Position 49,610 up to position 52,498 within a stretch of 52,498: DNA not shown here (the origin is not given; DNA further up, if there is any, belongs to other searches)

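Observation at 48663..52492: Translationally coupled 910-aa P-loop NTPase and 366-aa helical/winged-helix partner: candidate uncharacterised two-gene NTPase system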

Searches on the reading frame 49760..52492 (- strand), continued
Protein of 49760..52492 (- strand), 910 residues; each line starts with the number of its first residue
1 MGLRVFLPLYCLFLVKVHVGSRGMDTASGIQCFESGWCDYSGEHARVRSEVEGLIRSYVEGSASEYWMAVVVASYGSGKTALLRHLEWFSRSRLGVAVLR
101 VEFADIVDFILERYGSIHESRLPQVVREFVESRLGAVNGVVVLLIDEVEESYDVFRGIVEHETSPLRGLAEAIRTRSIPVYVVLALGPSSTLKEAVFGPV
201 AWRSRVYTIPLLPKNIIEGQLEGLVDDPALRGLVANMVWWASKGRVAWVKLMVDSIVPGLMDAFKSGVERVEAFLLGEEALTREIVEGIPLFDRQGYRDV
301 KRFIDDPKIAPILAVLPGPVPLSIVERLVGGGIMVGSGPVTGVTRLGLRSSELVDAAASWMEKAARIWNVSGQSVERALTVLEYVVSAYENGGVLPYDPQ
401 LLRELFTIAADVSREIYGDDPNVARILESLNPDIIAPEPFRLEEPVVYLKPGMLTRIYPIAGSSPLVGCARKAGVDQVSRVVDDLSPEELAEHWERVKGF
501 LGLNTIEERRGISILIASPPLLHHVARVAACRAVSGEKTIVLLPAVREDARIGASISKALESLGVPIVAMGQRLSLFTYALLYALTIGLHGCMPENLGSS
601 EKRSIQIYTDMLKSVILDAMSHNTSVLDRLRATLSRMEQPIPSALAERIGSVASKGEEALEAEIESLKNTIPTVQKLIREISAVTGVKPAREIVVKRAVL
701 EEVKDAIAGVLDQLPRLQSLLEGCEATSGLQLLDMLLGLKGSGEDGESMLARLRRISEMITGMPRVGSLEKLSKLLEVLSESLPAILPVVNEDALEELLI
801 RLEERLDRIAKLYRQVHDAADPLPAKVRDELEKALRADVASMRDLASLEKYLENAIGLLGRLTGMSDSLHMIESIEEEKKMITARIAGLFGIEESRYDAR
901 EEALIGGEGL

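Call 20: search_protein_families(library=padloc, proteins=[L017:9959-13156:+, L017:13153-14397:+, L017:14402-17029:+, L017:17017-19347:+, L018:2097-5453:+, L018:5450-6733:+, L018:6738-9707:+], max_evalue=0.1)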
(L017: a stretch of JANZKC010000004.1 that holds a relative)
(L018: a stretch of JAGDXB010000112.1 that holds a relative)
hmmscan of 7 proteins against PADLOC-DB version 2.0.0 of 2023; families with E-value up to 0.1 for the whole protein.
L017:9959-13156:+ (1065 aa): 1 family
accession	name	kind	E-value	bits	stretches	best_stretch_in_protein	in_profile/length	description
PDLC02422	PprDinG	-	0.015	11.4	1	23-81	170-227/930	-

L017:13153-14397:+ (414 aa): 0 families

L017:14402-17029:+ (875 aa): 51 families (the best 25 are shown)
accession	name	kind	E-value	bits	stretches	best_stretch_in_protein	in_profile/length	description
PDLC02896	DpdJ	-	1.4e-58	196.6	1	136-760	76-639/1487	DpdJ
PDLC02895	DpdJ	-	2.1e-34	115.7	2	429-765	1009-1349/2112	DpdJ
PDLC02893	DpdJ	-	8.6e-31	104.7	2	439-751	348-645/876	DpdJ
PDLC02570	DrmA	-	1.6e-23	81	3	698-811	582-692/851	DrmA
PDLC02569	DrmA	-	1.4e-21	74.1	3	219-329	386-489/1095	DrmA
PDLC03960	SngC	-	7.8e-20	69.2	2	250-557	39-234/720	-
PDLC02898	DpdJ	-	3.5e-19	67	2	439-580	348-484/506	DpdJ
PDLC00013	DruE1|DruE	-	1.8e-17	60.6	1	216-531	74-378/1776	SNF2 family N-terminal domain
PDLC02503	BrxHI|BrxHII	-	3.6e-17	59.9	3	700-741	301-342/698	BrxHI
PDLC00037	DruE3|DruE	-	1.4e-15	54.2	3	474-531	256-309/2055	SNF2 family N-terminal domain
PDLC00035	DruE3|DruE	-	8.9e-15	51.5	3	260-319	119-177/1460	SNF2 family N-terminal domain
PDLC02573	DrmA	-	7e-13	45.5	3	235-328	354-438/1018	DrmA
PDLC00036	DruE3|DruE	-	5.5e-12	41.6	3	261-328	109-172/2023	SNF2 family N-terminal domain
PDLC00938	Cas3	-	2.9e-11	41.2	2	263-335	2-65/358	CRISPR-associated helicase Cas3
PDLC00015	DruE2|DruE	-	1.2e-10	37.7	2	212-297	71-147/1887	SNF2 family N-terminal domain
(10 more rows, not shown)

L017:17017-19347:+ (776 aa): 1 family
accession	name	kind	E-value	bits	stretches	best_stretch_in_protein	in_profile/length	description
PDLC02896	DpdJ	-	3.2e-05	19.8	1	11-61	783-838/1487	DpdJ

L018:2097-5453:+ (1118 aa): 3 families
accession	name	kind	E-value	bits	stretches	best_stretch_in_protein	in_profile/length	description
PDLC03865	LmuB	-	6.3e-05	19.3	2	848-1110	520-758/1007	-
PDLC04140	mad8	-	0.00011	19.8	1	60-198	31-130/314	mads_8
PDLC03841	LeoBC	-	0.0011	16.2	1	645-1047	271-584/601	-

L018:5450-6733:+ (427 aa): 4 families
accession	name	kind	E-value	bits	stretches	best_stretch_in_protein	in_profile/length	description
PDLC02695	Orf5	-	0.0016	14.9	1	261-369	239-342/601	Orf5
PDLC01431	Csx1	-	0.014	13.1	0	90-113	108-131/206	CAS-III; associated_signaling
PDLC01820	CARF2--CARF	-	0.02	12.6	1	85-117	105-137/205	-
PDLC02886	DpdH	-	0.034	12.3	0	8-45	33-70/80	DpdH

L018:6738-9707:+ (989 aa): 54 families (the best 25 are shown)
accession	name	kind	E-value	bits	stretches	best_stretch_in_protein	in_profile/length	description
PDLC02896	DpdJ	-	3.8e-39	132.2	2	271-753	149-555/1487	DpdJ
PDLC02895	DpdJ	-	1.8e-26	89.4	2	544-884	1048-1352/2112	DpdJ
PDLC02893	DpdJ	-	6.2e-18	62.1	3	500-705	338-523/876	DpdJ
PDLC03960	SngC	-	5.3e-16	56.5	2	815-867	319-371/720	-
PDLC02503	BrxHI|BrxHII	-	9.5e-15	51.9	1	815-858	300-343/698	BrxHI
PDLC02570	DrmA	-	2.2e-14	50.8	2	815-858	583-626/851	DrmA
PDLC01710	Cas3a1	-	1e-12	45.3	2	813-857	503-544/745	Cas3_1_CAS-I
PDLC02569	DrmA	-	1.8e-12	43.9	2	807-857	823-873/1095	DrmA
PDLC00013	DruE1|DruE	-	2.5e-12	43.5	2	313-578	108-347/1776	SNF2 family N-terminal domain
PDLC01252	Cas3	-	2.3e-11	41.7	2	798-868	239-299/324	CAS-I; effector_G3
PDLC02501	BrxHI|BrxHII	-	1.3e-10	38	1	808-857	293-342/925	BrxHI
PDLC00938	Cas3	-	1.7e-10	38.7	2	813-857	278-321/358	CRISPR-associated helicase Cas3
PDLC01769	Cas3g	-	8.9e-10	35.8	2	810-857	327-369/836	-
PDLC02898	DpdJ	-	9.3e-10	35.9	1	282-663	158-479/506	DpdJ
PDLC01770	Cas3g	-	3.3e-08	30.5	1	812-858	301-342/733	-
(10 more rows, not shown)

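Call 30: predict_structure(alignment_id=A1)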
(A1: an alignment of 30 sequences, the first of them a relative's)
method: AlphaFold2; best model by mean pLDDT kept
length: 887 residues; sequences in the alignment: 30
mean_pLDDT: 86.3   pTM: 0.68
mean pLDDT of the five models: 86.3, 84.5, 82.7, 82.6, 82.2
residues with pLDDT >= 90: 398; 70-90: 403; 50-70: 58; < 50: 28
segments of 3 or more residues with pLDDT < 50: 1-4, 868-887
pLDDT, mean of each block of 10 residues (from residue 1): 66 89 95 96 91 88 97 97 97 96 97 91 91 89 93 96 69 63 89 94 95 96 94 97 96 94 82 92 94 96 91 87 96 95 90 94 96 95 92 81 90 92 95 83 79 87 94 93 91 91 92 91 65 86 86 93 84 74 86 81 81 79 86 87 89 88 82 86 86 87 85 76 71 85 87 88 83 88 89 85 83 87 88 82 64 69 56 41 39
secondary structure, 60 per line:
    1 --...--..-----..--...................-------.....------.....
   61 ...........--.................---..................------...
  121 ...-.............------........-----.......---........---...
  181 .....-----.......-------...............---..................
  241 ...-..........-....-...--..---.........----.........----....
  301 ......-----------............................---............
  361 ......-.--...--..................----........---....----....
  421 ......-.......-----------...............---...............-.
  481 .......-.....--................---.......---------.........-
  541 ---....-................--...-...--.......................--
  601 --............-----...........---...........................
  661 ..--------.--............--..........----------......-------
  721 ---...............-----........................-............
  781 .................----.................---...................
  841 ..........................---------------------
elements in order (helices of 4 or more, strands of 3 or more residues): H19-37 E45-49 H56-71 E74-79 H80-90 H96-111 E118-123 H125-135 H144-151 E157-163 H167-174 E181-185 H191-197 H205-219 H223-243 H245-254 H256-259 E261-263 H271-279 H284-292 H299-306 E318-326 H327-345 H349-366 E371-373 H376-393 H398-405 H409-412 E417-426 H428-434 H446-460 H464-478 H480-487 E489-493 H496-511 E515-521 H531-539 E544-547 H549-564 H576-598 H603-614 H620-630 H634-662 H674-685 H688-697 H708-713 H724-738 H744-766 H769-797 H802-818 H822-866

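Call 33: fold_search(model_id=the predicted structure, library=pdb)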
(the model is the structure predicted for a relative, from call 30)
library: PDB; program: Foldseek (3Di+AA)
matches with E <= 10: 1140; with E <= 0.001: 20
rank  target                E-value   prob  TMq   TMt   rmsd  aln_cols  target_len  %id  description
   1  9dx4_C                1.0e-04  1.00  0.18  0.44  11.6       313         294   16  EcRuvB T102R mutant (released 2026-01-21)
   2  7tib_C                1.1e-04  1.00  0.18  0.40  12.4       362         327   13  Structure of the yeast clamp loader (Replication Factor C RFC) bound to the open sliding clamp (Proliferating Cell Nuc (released 2022-02-16)
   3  9dx4_D                1.5e-04  1.00  0.18  0.43  11.9       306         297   15  EcRuvB T102R mutant (released 2026-01-21)
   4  9dx4_B                1.6e-04  1.00  0.18  0.45  11.8       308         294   14  EcRuvB T102R mutant (released 2026-01-21)
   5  1in4                  2.0e-04  1.00  0.17  0.41  12.4       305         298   15  THERMOTOGA MARITIMA RUVB HOLLIDAY JUNCTION BRANCH MIGRATION MOTOR (released 2001-08-08)
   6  9dx3_D                3.0e-04  1.00  0.17  0.43  12.0       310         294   15  EcRuvB 9-mer pre-assembly complex (released 2026-01-21)
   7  7pbl_C                4.6e-04  1.00  0.17  0.42  10.9       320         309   12  RuvAB branch migration motor complexed to the Holliday junction - RuvB AAA+ state s1 [t2 dataset] (released 2022-09-14)
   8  9ync_B                4.8e-04  0.89  0.15  0.06  28.2      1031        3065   11  Motor domains of phi-like human dynein-1 bound to dynactin-p150glued and LIS1 (released 2026-01-28)
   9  9dx5_D                5.0e-04  1.00  0.19  0.49  11.6       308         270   15  EcRuvB T102R hexamer assembly (released 2026-01-21)
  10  5v8f_D                5.0e-04  1.00  0.16  0.28  18.4       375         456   12  Structural basis of MCM2-7 replicative helicase loading by ORC-Cdc6 and Cdt1 (released 2017-05-10)
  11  9dx5_A                5.7e-04  1.00  0.18  0.45  11.4       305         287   14  EcRuvB T102R hexamer assembly (released 2026-01-21)
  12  8thb_C                6.0e-04  1.00  0.18  0.40  12.4       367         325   13  Structure of the Saccharomyces cerevisiae PCNA clamp unloader Elg1-RFC complex (released 2024-05-22)
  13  7jpq_D                6.5e-04  1.00  0.16  0.32  16.0       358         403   14  ORC-O2-5: Human Origin Recognition Complex (ORC) with subunits 2,3,4,5 (released 2020-09-02)
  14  8bv0_A                6.5e-04  1.00  0.15  0.32  14.5       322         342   12  Binary complex between the NB-ARC domain from the Tomato immune receptor NRC1 and the SPRY domain-containing effector  (released 2022-12-21)
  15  3hte_E                7.1e-04  1.00  0.16  0.39   7.8       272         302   14  Crystal structure of nucleotide-free hexameric ClpX (released 2009-11-24)
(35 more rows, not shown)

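Call 38: find_encoding_contigs(protein=P0037, flank=10000, max_places=2)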
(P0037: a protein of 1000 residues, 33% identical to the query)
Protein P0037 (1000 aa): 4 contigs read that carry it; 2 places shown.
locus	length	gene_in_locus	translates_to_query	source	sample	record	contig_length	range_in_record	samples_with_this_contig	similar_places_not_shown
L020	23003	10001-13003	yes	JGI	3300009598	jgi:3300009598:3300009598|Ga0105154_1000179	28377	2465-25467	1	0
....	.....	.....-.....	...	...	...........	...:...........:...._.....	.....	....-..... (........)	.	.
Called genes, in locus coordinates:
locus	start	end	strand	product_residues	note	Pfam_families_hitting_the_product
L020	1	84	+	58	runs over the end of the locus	-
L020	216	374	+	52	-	-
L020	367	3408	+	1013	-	-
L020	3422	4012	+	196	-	PF00589:Phage_integrase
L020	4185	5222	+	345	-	-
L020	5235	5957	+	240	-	PF00239:Resolvase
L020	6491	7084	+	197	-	-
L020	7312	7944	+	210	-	PF02592:Vut_1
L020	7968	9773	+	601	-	PF21818:DUF6884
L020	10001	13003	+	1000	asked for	-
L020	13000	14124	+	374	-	-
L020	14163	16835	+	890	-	PF00270:DEAD (weak), PF00271:Helicase_C (weak)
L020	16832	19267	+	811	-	-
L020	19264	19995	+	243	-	PF13091:PLDc_2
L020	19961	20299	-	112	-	PF14489:QueF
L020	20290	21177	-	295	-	PF01702:TGT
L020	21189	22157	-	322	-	PF10923:BrxC_BrxD (weak)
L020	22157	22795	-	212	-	-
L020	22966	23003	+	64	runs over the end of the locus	PF04014:MazE_antitoxin (faint)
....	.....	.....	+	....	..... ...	-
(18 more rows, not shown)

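Call 39: find_encoding_contigs(protein=P0035, flank=10000, max_places=2)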
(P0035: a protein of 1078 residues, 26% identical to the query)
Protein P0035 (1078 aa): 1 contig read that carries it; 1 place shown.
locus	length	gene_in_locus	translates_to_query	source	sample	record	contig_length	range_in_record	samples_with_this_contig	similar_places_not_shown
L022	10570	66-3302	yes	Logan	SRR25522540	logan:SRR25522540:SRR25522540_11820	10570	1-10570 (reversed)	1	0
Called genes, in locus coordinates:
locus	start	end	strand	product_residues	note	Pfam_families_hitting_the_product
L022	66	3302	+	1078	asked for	-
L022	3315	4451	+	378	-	-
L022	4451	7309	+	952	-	PF00270:DEAD (weak), PF00271:Helicase_C (weak)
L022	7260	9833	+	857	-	-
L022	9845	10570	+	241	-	PF13091:PLDc_2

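Call 49: search_protein_families(library=padloc, proteins=[L020:367-3408:+, L020:7968-9773:+, L020:10001-13003:+, L020:13000-14124:+, L020:14163-16835:+, L020:16832-19267:+, L020:19264-19995:+, L020:20290-21177:-, L020:21189-22157:-, L020:22157-22795:-], max_evalue=0.01)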
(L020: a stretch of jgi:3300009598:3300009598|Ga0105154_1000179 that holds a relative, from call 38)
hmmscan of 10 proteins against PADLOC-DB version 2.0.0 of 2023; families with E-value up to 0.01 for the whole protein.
L020:367-3408:+ (1013 aa): 0 families

L020:7968-9773:+ (601 aa): 9 families
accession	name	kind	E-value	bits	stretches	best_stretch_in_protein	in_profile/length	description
PDLC02807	DpdA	-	2.5e-67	225.5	2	1-261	12-286/417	DpdA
PDLC02808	DpdA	-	1.5e-35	120.9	2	73-262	2-195/317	DpdA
PDLC02810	DpdA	-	6.4e-31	105.5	2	268-354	109-199/224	DpdA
PDLC02809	DpdA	-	8.7e-17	59.5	1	2-115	16-137/210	DpdA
PDLC04712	PDC-M57A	-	2.8e-09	35.4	1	462-513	43-92/138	-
PDLC02817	DpdC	-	1.1e-06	26.2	1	389-531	3-156/299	DpdC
PDLC02815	DpdC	-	1.9e-06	25.5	1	386-496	3-111/312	DpdC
PDLC02818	DpdC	-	4.5e-06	24.2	1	435-495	56-112/319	DpdC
PDLC02820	DpdC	-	0.006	14.6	0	437-487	58-104/165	DpdC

L020:10001-13003:+ (1000 aa): 2 families
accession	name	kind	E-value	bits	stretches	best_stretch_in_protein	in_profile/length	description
PDLC00637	ZorA2|ZorA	-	0.00046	17.1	1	877-977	225-324/420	MotA/ExbB/TolQ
PDLC04140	mad8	-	0.0057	14.2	0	21-89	31-75/314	mads_8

L020:13000-14124:+ (374 aa): 0 families

L020:14163-16835:+ (890 aa): 49 families (the best 25 are shown)
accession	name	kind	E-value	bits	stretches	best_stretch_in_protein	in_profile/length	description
PDLC02896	DpdJ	-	8.8e-58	194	1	121-762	71-631/1487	DpdJ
PDLC02895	DpdJ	-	1.1e-34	116.6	1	243-819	852-1385/2112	DpdJ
PDLC02893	DpdJ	-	3.3e-28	96.1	2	443-619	349-522/876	DpdJ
PDLC03960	SngC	-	4.4e-18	63.4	1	471-842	153-446/720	-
PDLC02503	BrxHI|BrxHII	-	3.4e-17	60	1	714-758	301-345/698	BrxHI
PDLC02898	DpdJ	-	5.4e-17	59.8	1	443-584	349-482/506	DpdJ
PDLC02570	DrmA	-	9.9e-16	55.2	2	714-834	584-701/851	DrmA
PDLC00013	DruE1|DruE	-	1e-13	48.1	2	476-549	318-393/1776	SNF2 family N-terminal domain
PDLC00015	DruE2|DruE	-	5.4e-13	45.5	2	477-541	338-405/1887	SNF2 family N-terminal domain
PDLC00051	DruE4|DruE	-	8.4e-13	44.8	2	477-539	324-387/1829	SNF2 family N-terminal domain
PDLC01710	Cas3a1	-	3.9e-12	43.4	2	710-793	502-568/745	Cas3_1_CAS-I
PDLC00035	DruE3|DruE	-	6.1e-12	42.1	2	718-756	1066-1104/1460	SNF2 family N-terminal domain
PDLC02573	DrmA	-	1.1e-11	41.5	2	226-326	350-437/1018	DrmA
PDLC00037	DruE3|DruE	-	3e-11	39.8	1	719-755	1064-1100/2055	SNF2 family N-terminal domain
PDLC00014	DruE2|DruE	-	3.4e-11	39.3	2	477-546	356-432/1928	SNF2 family N-terminal domain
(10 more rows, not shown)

L020:16832-19267:+ (811 aa): 1 family
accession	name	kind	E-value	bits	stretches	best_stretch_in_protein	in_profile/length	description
PDLC02896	DpdJ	-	0.0003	16.5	1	18-77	782-839/1487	DpdJ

L020:19264-19995:+ (243 aa): 14 families
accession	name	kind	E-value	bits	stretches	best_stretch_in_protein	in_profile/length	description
PDLC02901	DpdK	-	3.7e-11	41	2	134-174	111-151/173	DpdK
PDLC02614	DrmC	-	9e-08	30.1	1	95-182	56-142/153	DrmC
PDLC03829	ZacB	-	2.3e-07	28.1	1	49-225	231-384/586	-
PDLC02589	DrmC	-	3.3e-05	21.1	1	141-193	203-254/264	DrmC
PDLC02899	DpdK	-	0.00011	19.9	1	134-172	113-151/247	DpdK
PDLC02588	DrmC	-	0.00024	18.8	1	137-171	188-223/256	DrmC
PDLC02585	DrmC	-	0.00056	17.5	1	111-174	165-227/253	DrmC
PDLC02611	DrmC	-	0.00083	17.6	1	131-177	68-115/138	DrmC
PDLC02591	DrmC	-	0.001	16.3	1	141-174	199-233/260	DrmC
PDLC02595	DrmC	-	0.0016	16.2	1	139-170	206-238/269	DrmC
PDLC02606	DrmC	-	0.0022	15.8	1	135-171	116-153/182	DrmC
PDLC02597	DrmC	-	0.0024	15.7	1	141-182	184-225/242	DrmC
PDLC02612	DrmC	-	0.0057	14.2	0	143-180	175-212/235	DrmC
PDLC02607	DrmC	-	0.0059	13.9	0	96-175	157-237/265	DrmC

L020:20290-21177:- (295 aa): 2 families
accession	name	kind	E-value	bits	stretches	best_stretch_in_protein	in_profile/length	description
PDLC02807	DpdA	-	1.3e-13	48.5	1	126-223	169-265/417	DpdA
PDLC02808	DpdA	-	8.5e-09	33.1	1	134-223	85-173/317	DpdA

L020:21189-22157:- (322 aa): 1 family
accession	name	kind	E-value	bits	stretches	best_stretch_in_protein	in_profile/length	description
PDLC02494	BrxD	-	1.5e-08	32.2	1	112-211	173-277/440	BrxD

L020:22157-22795:- (212 aa): 3 families
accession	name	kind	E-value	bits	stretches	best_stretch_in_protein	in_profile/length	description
PDLC03923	MkoB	-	0.0014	15.6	1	3-52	49-98/454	-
PDLC01268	CasR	-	0.008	14.2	0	2-39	135-172/179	"CAS-I,CAS-II,CAS-III,CAS-IV,CAS-V,CAS-VI; associated_signaling"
PDLC01044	Csa3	-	0.0093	13.9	0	2-48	147-191/194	Type I-A associated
